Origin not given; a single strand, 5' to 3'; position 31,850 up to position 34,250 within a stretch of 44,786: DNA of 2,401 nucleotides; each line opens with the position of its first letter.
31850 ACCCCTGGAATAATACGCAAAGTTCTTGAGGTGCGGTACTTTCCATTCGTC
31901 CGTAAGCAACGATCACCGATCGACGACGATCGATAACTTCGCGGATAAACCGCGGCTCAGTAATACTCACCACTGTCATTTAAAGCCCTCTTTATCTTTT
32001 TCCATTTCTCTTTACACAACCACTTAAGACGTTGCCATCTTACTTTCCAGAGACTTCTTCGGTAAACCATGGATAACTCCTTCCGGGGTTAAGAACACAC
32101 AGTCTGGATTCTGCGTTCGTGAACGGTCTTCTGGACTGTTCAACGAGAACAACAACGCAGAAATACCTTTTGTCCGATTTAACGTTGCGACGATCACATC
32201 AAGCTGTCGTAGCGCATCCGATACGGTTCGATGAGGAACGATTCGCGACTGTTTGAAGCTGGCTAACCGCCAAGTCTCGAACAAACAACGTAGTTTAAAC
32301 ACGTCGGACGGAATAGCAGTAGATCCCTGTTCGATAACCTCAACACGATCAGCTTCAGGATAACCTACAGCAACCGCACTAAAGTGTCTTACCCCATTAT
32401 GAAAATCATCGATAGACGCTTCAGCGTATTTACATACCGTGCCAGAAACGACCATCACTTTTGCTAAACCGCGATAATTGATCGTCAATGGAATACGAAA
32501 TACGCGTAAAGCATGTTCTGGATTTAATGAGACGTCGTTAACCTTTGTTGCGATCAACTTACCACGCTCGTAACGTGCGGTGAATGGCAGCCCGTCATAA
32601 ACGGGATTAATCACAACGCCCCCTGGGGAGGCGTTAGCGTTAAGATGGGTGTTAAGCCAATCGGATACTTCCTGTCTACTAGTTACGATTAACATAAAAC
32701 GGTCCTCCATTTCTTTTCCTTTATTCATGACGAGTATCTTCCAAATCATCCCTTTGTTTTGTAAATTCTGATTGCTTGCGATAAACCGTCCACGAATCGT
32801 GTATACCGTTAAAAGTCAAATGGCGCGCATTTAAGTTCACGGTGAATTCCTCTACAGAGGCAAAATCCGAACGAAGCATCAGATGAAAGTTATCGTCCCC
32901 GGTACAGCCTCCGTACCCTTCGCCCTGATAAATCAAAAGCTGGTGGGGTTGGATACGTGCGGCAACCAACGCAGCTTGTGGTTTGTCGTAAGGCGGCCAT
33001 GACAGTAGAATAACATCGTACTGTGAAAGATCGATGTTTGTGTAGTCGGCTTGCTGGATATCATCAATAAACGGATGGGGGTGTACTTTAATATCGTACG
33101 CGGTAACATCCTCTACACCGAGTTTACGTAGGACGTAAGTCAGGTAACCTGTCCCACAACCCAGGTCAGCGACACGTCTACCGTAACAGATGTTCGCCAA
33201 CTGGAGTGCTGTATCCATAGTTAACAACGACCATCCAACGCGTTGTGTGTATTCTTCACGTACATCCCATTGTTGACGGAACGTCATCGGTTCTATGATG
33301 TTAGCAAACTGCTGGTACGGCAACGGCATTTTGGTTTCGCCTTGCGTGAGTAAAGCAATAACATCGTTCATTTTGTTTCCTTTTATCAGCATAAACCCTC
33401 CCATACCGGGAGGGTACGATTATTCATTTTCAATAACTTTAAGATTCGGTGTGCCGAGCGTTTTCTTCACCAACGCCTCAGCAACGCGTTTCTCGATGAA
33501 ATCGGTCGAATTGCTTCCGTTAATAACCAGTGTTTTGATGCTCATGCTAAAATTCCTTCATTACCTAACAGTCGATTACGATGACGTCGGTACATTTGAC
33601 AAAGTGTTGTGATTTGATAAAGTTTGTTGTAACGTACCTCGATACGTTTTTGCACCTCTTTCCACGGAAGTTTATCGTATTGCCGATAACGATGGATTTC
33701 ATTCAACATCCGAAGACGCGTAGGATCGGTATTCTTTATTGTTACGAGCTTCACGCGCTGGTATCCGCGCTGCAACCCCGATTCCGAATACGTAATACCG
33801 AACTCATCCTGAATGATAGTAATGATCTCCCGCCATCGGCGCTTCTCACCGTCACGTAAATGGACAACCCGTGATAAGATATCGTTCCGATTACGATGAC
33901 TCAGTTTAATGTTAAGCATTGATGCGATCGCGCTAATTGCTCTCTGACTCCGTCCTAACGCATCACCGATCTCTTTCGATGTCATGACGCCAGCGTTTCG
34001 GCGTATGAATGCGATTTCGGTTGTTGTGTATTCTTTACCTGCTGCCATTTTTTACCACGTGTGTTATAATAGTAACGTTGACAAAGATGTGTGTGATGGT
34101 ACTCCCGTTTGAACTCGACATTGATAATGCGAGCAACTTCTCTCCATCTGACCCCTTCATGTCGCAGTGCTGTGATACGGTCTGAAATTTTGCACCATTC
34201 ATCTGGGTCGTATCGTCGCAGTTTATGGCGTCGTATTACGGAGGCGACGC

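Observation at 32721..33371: Small SAM-dependent methyltransferase with I-then-IV motif order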

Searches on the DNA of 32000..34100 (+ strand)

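Call 5: search_dna_similar(query=window:32000-34100:+, collection=phages, mode=near, max_rows=25)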
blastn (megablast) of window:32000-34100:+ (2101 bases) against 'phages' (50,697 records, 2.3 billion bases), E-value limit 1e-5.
Records with a match: 2; places in all: 2; records where one place covers at least 80% of the query: 2.
Best place of each record, by identity: 90-95% 2.
By first word of the organism name: Escherichia 2.
By host as written in the record: Escherichia coli 2.
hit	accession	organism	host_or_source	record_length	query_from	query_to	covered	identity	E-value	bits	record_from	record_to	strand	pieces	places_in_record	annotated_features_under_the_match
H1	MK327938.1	Escherichia phage vB_EcoM_Goslar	Escherichia coli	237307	1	2101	100%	92.3%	0e+0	2986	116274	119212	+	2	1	hypothetical protein (x5) | putative acetyltransferase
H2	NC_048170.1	Escherichia phage vB_EcoM_Goslar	Escherichia coli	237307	1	2101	100%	92.3%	0e+0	2986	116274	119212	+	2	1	hypothetical protein (x4) | class I SAM-dependent methyltransferase | acetyltransferase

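Call 6: get_annotated_region(hit=H2, flank=6000)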
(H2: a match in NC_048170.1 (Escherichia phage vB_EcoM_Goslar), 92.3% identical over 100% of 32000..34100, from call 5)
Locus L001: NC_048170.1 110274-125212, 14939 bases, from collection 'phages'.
description: Escherichia phage vB_EcoM_Goslar, complete genome.
organism: Escherichia phage vB_EcoM_Goslar (NCBI taxid 2502409)
taxonomy: Viruses; Duplodnaviria; Heunggongvirae; Uroviricota; Caudoviricetes; Goslarvirus; Goslarvirus goslar
host: Escherichia coli; source: duck dung; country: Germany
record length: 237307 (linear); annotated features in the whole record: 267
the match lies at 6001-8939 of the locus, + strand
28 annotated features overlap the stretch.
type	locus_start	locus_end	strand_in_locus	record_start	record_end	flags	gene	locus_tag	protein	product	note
CDS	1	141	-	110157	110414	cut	-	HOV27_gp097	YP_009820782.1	hypothetical protein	-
CDS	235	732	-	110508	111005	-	-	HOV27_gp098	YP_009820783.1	endolysin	weakly similar to putative cell wall hydrolase SleB [Cronobacter phage CR9], conserved domain Hydrolase_2 pfam07486 ...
CDS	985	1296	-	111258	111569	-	-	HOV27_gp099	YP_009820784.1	hypothetical protein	similar to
CDS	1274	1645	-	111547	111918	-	-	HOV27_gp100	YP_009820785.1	hypothetical protein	-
CDS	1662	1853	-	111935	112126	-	-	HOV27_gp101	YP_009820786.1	hypothetical protein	-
CDS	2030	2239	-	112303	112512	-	-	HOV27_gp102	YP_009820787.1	hypothetical protein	-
CDS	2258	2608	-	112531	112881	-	-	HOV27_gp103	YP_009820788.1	hypothetical protein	-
CDS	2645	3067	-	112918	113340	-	-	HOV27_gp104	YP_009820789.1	hypothetical protein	-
CDS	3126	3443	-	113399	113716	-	-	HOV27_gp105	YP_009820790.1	hypothetical protein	-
CDS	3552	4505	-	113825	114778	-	-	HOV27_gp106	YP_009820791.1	hypothetical protein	-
CDS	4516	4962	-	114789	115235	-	-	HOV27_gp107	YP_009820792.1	hypothetical protein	-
CDS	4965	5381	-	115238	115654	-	-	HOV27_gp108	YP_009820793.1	hypothetical protein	-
CDS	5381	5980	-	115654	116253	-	-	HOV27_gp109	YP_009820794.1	hypothetical protein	-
CDS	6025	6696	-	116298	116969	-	-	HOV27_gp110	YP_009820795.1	hypothetical protein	-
CDS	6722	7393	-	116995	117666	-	-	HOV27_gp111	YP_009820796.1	class I SAM-dependent methyltransferase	weakly similar to hypothetical protein PhiCh1p84 [Natrialba phage PhiCh1], conserved domain Methyltransf_25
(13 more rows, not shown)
